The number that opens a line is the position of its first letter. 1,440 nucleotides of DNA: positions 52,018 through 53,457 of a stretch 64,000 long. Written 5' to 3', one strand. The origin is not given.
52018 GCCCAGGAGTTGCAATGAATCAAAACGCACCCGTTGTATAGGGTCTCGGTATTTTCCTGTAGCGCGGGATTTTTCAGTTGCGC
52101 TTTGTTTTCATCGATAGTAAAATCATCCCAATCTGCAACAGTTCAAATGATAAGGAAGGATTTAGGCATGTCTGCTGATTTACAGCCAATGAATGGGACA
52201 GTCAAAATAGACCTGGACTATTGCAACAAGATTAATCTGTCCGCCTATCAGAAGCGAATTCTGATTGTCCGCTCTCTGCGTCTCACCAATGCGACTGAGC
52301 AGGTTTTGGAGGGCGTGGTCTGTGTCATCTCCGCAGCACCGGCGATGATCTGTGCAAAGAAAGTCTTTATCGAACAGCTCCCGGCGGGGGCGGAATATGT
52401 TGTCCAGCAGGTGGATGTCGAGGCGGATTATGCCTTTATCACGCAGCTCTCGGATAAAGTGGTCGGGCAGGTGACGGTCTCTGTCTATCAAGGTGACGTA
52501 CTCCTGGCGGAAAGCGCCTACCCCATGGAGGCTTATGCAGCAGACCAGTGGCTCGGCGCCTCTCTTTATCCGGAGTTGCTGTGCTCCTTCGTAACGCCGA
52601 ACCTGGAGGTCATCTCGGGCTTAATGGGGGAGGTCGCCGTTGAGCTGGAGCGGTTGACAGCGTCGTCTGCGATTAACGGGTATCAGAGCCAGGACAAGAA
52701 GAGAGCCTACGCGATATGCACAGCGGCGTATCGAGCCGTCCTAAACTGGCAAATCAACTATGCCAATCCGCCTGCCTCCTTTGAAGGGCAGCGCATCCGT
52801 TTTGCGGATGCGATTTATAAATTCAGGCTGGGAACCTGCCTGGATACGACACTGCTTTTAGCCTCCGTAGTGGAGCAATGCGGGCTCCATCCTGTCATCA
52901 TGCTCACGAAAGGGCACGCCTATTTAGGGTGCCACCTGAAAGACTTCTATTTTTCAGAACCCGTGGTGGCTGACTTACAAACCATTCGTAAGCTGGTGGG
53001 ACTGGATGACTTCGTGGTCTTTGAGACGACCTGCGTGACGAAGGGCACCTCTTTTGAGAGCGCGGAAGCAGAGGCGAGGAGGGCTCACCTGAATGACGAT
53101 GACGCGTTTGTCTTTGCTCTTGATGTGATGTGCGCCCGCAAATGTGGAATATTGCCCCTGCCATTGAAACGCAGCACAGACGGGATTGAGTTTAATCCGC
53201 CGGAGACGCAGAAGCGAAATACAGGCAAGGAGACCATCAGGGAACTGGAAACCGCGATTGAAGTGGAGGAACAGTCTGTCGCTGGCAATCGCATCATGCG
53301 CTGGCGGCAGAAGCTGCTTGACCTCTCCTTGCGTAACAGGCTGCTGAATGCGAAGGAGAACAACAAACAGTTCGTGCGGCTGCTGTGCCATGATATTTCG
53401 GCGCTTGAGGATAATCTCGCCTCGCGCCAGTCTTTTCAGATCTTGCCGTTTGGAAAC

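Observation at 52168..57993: HheA-like giant helicase-nuclease with an extra N-terminal transglutaminase/papain-like domain, adjacent to a two-component system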

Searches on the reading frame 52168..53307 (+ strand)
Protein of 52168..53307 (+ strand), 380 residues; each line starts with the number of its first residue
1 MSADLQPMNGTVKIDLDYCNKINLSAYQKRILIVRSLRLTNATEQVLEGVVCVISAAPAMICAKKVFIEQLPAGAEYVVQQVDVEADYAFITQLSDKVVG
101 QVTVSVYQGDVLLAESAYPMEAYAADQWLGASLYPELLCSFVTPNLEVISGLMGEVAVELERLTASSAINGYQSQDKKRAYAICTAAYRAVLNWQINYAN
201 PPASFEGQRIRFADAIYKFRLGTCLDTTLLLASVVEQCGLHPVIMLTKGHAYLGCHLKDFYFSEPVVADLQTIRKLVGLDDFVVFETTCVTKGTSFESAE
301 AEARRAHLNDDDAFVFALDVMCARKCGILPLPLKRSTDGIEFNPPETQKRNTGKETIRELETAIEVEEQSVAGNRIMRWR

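Call 9: search_protein_families(library=pfam, proteins=[window:52168-53307:+], max_evalue=10)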
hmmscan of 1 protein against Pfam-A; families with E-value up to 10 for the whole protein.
window:52168-53307:+ (380 aa): 0 families

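Call 16: find_homologous_proteins(query=window:52168-53292:+, max_evalue=0.001)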
Query window:52168-53292:+ (375 aa): 124 proteins with E <= 0.001 among 7962 candidates; the best 120 are listed.
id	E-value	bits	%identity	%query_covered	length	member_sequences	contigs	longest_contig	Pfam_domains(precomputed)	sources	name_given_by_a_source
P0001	3.4e-105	370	50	96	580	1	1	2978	PF13195.12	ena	-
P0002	1.2e-101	359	49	96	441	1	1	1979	PF13195.12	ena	-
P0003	2.5e-100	354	46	96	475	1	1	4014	-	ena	-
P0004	7.5e-100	353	47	96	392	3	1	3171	-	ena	-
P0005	1.5e-98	348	47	96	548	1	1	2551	PF13195.12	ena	-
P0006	8.8e-98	346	49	90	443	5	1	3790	-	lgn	-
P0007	1.0e-89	319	54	74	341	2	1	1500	-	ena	-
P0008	2.1e-81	292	44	90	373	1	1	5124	-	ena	-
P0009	1.0e-77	280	49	74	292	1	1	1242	-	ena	-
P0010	3.2e-74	268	47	73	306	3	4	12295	-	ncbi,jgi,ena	-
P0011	3.3e-70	255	40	87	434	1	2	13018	-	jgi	jgi:hypothetical protein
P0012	2.1e-68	249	48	67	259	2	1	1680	-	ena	-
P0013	2.3e-68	249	47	70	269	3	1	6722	-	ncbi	-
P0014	8.3e-68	247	50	62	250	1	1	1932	-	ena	-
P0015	4.1e-67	245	45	74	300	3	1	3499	-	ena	-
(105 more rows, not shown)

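Call 22: predict_structure(alignment_id=A1)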
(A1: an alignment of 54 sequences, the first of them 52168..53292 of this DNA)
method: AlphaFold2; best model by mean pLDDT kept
length: 375 residues; sequences in the alignment: 54
mean_pLDDT: 90.4   pTM: 0.85
mean pLDDT of the five models: 90.4, 90.1, 90.0, 89.9, 89.9
residues with pLDDT >= 90: 312; 70-90: 12; 50-70: 22; < 50: 29
segments of 3 or more residues with pLDDT < 50: 1-4, 335-337, 347-356, 364-375
pLDDT, mean of each block of 10 residues (from residue 1): 57 97 96 97 97 98 98 98 96 96 98 97 96 96 97 98 98 96 99 97 85 97 98 98 97 98 98 98 98 98 97 98 98 62 50 49 49 41
secondary structure, 60 per line:
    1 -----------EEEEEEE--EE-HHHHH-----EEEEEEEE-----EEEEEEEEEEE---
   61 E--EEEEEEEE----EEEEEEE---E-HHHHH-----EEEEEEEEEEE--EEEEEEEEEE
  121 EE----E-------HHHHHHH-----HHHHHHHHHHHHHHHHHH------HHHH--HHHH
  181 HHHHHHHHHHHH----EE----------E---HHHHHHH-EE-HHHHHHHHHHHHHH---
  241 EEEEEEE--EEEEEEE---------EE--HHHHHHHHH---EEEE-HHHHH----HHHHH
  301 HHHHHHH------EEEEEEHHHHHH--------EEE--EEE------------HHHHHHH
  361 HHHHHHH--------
elements in order: E12-18 H24-28 E34-41 E47-57 E64-71 E76-82 H88-92 E98-108 E111-122 H135-141 H147-164 H171-174 H177-192 H213-219 H224-237 E241-247 E250-256 H270-278 E282-285 H287-291 H296-307 E314-319 H320-325 E334-336 E339-341 H354-367

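Call 74: search_protein_representatives(protein=window:52198-53172:+)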
Query: 325 residues. Proteins with E-value up to 0.001 (for the whole library): 2930; up to 1e-10: 1772; up to 1e-30: 684. The best 150 are listed.
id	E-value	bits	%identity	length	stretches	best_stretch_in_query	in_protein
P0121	1.4e-205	697.9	97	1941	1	1-325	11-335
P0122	1.2e-92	327.1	52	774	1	7-325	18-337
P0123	1.8e-84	300.2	47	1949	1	5-324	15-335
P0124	2.1e-81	290.1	48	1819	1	29-325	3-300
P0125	4.5e-81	289.0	46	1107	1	2-325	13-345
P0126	1.4e-75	271.0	46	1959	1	3-325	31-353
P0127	1.5e-72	261.1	45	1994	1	4-325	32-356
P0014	1.7e-68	247.7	51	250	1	23-254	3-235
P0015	1.1e-67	245.0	46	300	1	3-281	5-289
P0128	7.2e-67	242.4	43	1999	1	2-325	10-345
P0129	6.3e-66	239.3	40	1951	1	2-325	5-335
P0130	1.9e-62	227.9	41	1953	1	3-322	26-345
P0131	3.8e-62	226.9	37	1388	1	4-325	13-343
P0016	6.7e-62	226.1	46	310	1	12-264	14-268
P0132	3.2e-61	223.8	39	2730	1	1-325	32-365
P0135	3.5e-60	220.4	38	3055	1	2-323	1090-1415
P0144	9.6e-56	205.9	38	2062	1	4-323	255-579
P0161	7.9e-53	196.3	39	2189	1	4-323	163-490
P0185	1.1e-50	189.3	36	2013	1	2-316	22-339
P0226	3.8e-48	180.9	33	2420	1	2-321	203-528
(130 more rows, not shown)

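Call 75: list_cluster_members(proteins=[P0121, L082:5995-11883:+, L063:10001-15841:+])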
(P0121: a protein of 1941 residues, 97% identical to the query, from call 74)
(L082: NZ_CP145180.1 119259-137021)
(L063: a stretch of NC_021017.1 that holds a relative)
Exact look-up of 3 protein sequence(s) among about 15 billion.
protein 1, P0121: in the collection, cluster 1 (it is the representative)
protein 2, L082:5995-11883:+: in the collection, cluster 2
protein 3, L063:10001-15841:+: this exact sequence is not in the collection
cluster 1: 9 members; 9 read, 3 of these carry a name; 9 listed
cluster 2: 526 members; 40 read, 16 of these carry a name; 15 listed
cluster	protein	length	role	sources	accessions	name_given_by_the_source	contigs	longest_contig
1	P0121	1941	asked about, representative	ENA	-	-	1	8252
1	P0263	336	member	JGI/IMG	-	hypothetical protein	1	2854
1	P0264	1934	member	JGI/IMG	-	hypothetical protein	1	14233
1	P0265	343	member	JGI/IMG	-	hypothetical protein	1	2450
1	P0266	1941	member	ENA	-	-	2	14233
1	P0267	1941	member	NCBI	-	-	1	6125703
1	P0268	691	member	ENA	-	-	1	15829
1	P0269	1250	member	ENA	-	-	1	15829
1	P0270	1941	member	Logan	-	-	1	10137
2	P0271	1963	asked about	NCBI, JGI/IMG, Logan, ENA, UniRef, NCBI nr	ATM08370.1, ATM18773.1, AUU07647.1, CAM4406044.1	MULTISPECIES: DUF3320 domain-containing protein [Enterobacteriaceae] | DUF3320 domain-containing protein n=6 Tax=Klebsiella/Raoultella group TaxID=2890311 ...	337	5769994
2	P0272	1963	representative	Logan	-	-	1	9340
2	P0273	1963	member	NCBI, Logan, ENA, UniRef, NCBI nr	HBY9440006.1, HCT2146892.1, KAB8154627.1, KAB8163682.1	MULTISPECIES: DUF3320 domain-containing protein [Raoultella] | DUF3320 domain-containing protein n=1 Tax=Raoultella TaxID=160674 RepID=UPI001265BB6D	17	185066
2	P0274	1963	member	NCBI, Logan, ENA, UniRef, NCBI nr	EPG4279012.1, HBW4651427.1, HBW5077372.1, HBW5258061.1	TPA: DUF3320 domain-containing protein [Klebsiella pneumoniae] | DUF3320 domain-containing protein n=1 Tax=Klebsiella TaxID=570 RepID=UPI000C7DB214 | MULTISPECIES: DUF3320 domain-containing protein [Klebsiella]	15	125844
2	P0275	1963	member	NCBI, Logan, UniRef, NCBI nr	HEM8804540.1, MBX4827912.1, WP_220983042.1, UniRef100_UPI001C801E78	TPA: DUF3320 domain-containing protein [Klebsiella michiganensis] | DUF3320 domain-containing protein n=1 Tax=Klebsiella grimontii TaxID=2058152 ... | DUF3320 domain-containing protein [Klebsiella grimontii]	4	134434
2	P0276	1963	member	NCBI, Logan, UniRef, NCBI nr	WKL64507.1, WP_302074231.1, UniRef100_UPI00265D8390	DUF3320 domain-containing protein (plasmid) [Klebsiella variicola] | DUF3320 domain-containing protein n=1 Tax=Klebsiella variicola TaxID=244366 ... | DUF3320 domain-containing protein [Klebsiella variicola]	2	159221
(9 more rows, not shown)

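Call 79: find_encoding_contigs(protein=P0267, flank=10000, max_places=3)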
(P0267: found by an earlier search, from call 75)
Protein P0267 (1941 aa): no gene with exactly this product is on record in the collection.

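Call 86: search_protein_families(library=pfam, proteins=[P0161, P0226, P0135, P0144], max_evalue=0.0001)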
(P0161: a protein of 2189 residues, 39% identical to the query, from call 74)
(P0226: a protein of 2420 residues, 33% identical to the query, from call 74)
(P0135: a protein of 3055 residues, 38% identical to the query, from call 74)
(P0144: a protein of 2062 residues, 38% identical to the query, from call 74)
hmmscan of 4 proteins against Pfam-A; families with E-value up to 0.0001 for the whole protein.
P0161 (2189 aa): 7 families
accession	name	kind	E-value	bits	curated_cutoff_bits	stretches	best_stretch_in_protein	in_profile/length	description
PF13195.11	DUF4011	-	5.7e-39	134.1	22.2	1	547-726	1-158/158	Protein of unknown function (DUF4011)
PF18741.7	MTES_1575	-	2.3e-25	88.9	38.2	1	1832-1926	4-96/96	REase_MTES_1575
PF13087.12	AAA_12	-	1.9e-18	67.2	27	1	1582-1776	3-190/195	AAA domain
PF13086.12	AAA_11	-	8.2e-18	65.5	27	2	839-927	2-105/257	AAA domain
PF13604.12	AAA_30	-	1.3e-09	38.5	27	1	839-899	2-64/191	AAA domain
PF13245.12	AAA_19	-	2.2e-09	38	25.1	0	843-890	1-50/134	AAA domain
PF11784.13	DUF3320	-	2.8e-07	30.8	25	1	2012-2051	2-41/50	Protein of unknown function (DUF3320)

P0226 (2420 aa): 8 families
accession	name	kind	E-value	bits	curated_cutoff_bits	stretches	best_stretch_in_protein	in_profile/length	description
PF13195.11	DUF4011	-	2e-43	148.5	22.2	1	582-752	1-158/158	Protein of unknown function (DUF4011)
PF18741.7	MTES_1575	-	4e-22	78.5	38.2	1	2159-2253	4-96/96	REase_MTES_1575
PF13086.12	AAA_11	-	7.1e-16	59.2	27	2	861-952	3-105/257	AAA domain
PF13087.12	AAA_12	-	1.8e-14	54.2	27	1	1913-2107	4-192/195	AAA domain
PF13245.12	AAA_19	-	2.2e-08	34.8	25.1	0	866-923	3-62/134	AAA domain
PF13604.12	AAA_30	-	6.8e-07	29.7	27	0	864-921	6-65/191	AAA domain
PF13643.11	DUF4145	-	4.1e-05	24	23.1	0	21-111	2-87/88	Domain of unknown function (DUF4145)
PF04851.21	ResIII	-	4.6e-05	23.8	22.5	0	872-958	21-96/164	Type III restriction enzyme, res subunit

P0135 (3055 aa): 8 families
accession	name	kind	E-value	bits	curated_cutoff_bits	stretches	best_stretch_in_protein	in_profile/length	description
PF14353.12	CpXC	-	2.1e-41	141.2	25.4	2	114-242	2-121/121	CpXC protein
PF13195.11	DUF4011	-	2.3e-29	102.8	22.2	1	1466-1640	1-158/158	Protein of unknown function (DUF4011)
PF18741.7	MTES_1575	-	1.8e-28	98.9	38.2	1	2690-2786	1-95/96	REase_MTES_1575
PF08238.18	Sel1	-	3.4e-26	91.1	30.7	2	419-454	1-36/36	Sel1 repeat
PF13087.12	AAA_12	-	1.5e-15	57.8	27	1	2436-2645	10-193/195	AAA domain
PF13086.12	AAA_11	-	9.9e-14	52.2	27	2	1753-1907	3-119/257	AAA domain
PF13245.12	AAA_19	-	1.1e-07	32.5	25.1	0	1765-1814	10-61/134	AAA domain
PF13604.12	AAA_30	-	3e-06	27.5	27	0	1766-1813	18-65/191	AAA domain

P0144 (2062 aa): 7 families
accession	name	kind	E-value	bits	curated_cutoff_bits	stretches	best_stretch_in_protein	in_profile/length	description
PF13195.11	DUF4011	-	4.2e-36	124.7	22.2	1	630-802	1-158/158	Protein of unknown function (DUF4011)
PF18741.7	MTES_1575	-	6.3e-29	100.3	38.2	1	1784-1877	4-95/96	REase_MTES_1575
PF14353.12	CpXC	-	2.4e-22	79.6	25.4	1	23-145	1-121/121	CpXC protein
PF13087.12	AAA_12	-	2.1e-18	67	27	1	1533-1734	9-193/195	AAA domain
PF13086.12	AAA_11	-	5.7e-17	62.8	27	2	1462-1509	207-253/257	AAA domain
PF13245.12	AAA_19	-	1e-08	35.9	25.1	0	928-975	11-60/134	AAA domain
PF13604.12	AAA_30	-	2.9e-07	30.9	27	0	929-975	19-65/191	AAA domain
